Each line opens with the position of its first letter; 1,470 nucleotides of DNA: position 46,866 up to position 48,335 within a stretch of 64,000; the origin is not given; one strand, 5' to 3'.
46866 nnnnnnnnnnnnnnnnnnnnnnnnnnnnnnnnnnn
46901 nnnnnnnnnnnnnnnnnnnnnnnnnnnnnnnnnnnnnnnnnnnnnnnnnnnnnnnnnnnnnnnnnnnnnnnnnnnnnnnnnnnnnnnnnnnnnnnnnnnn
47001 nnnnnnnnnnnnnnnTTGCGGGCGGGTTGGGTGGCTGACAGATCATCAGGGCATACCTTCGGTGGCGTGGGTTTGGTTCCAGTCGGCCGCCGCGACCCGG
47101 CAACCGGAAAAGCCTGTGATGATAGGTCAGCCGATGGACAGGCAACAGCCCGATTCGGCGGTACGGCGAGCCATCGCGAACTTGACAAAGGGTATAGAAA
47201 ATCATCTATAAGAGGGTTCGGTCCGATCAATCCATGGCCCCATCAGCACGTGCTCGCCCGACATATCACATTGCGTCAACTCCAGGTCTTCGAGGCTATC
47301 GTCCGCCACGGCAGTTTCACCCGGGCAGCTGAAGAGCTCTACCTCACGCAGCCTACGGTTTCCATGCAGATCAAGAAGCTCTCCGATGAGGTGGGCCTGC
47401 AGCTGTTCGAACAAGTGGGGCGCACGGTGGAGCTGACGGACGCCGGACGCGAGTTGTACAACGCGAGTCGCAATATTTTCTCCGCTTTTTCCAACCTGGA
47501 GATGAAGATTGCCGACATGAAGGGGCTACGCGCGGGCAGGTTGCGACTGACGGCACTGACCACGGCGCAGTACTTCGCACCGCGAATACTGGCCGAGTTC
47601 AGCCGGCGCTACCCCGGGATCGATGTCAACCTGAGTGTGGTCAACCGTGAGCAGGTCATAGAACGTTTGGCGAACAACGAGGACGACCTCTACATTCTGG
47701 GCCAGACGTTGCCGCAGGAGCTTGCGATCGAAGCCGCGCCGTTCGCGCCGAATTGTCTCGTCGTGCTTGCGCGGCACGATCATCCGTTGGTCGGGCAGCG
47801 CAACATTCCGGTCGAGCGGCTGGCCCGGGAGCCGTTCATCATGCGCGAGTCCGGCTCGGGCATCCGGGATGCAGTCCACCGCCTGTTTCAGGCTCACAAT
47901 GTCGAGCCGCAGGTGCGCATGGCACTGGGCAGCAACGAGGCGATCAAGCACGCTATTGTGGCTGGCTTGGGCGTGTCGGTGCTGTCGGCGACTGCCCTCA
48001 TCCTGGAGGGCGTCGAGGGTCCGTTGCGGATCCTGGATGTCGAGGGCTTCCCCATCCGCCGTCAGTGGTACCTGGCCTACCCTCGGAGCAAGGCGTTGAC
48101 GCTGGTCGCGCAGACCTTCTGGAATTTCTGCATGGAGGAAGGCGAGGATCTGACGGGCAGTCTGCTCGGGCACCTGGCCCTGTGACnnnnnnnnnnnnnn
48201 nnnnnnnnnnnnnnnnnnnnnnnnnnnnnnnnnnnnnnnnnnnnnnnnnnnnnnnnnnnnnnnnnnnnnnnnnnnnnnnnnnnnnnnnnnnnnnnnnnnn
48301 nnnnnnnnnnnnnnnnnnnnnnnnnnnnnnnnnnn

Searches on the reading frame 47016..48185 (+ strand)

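Call 28: search_protein_families(library=pfam, proteins=[window:47016-48185:+], max_evalue=0.001)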
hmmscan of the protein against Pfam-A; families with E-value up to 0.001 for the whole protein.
window:47016-48185:+ (389 aa): 2 families
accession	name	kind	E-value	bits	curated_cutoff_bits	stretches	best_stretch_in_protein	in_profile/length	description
PF03466.25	LysR_substrate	-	7.5e-52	176.2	28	1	170-375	2-207/209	LysR substrate binding domain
PF00126.33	HTH_1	-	2.1e-24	85.6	26.6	1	86-145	1-60/60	Bacterial regulatory helix-turn-helix protein, lysR family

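Call 59: search_protein_families(library=ncbifam, proteins=[window:47016-48185:+], max_evalue=0.00001)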
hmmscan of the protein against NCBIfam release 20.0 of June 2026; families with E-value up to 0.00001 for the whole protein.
window:47016-48185:+ (389 aa): 53 families (the best 25 are shown)
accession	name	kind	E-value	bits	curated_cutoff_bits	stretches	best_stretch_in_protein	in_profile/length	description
NF045990.1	TransRegCbbRRhodb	equivalog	3.1e-72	243.2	450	1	82-375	4-299/304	LysR family regulator CbbR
NF040786.1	LysR_Sec_metab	equivalog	5.6e-63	212.7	250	1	85-374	2-296/298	selenium metabolism-associated LysR family transcriptional regulator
TIGR03339.1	phn_lysR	subfamily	2.2e-58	197.7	341.1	1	88-368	1-275/279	aminoethylphosphonate catabolism associated LysR family transcriptional regulator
NF040889.1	trans_reg_YeiE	equivalog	4.7e-54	183.6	480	1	83-373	2-287/288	DNA-binding transcriptional regulator YeiE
NF008095.0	PRK10837.1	subfamily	6e-51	173.4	281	1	83-374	2-288/290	LysR family transcriptional regulator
NF047520.1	trans_act_CidR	equivalog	8.6e-45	153.1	415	1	86-373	3-289/292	cidABC operon transcriptional activator CidR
NF008416.0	PRK11242.1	equivalog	7.8e-42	143.6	277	1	86-374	3-289/300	transcriptional regulator CynR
NF053705.1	TransRegGltCGpos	equivalog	1.6e-37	129.4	350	1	86-374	3-291/300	glutamate biosynthesis transcriptional regulator GltC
NF008722.0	PRK11716.1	equivalog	4.7e-34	117.7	246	1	85-324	2-242/293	HTH-type transcriptional activator IlvY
NF009327.0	PRK12684.1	subfamily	9.2e-34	117.1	402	1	85-327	2-247/313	CysB family HTH-type transcriptional regulator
NF045775.1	acetoin_reg_AlsR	exception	2.2e-32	112.7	430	1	85-360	2-277/290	acetoin biosynthesis transcriptional regulator AlsR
NF008352.0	PRK11139.1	subfamily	1e-31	110.2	288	1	86-374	8-290/305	transcriptional regulator GcvA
NF009326.0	PRK12681.1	equivalog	1.6e-31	110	436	1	86-327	3-247/324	HTH-type transcriptional regulator CysB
TIGR02424.1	TF_pcaQ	equivalog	7.3e-28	97.3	303.8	1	83-299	2-220/300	pca operon transcription factor PcaQ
NF008361.0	PRK11151.1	equivalog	1.5e-27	96.7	329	1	86-355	3-272/305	DNA-binding transcriptional regulator OxyR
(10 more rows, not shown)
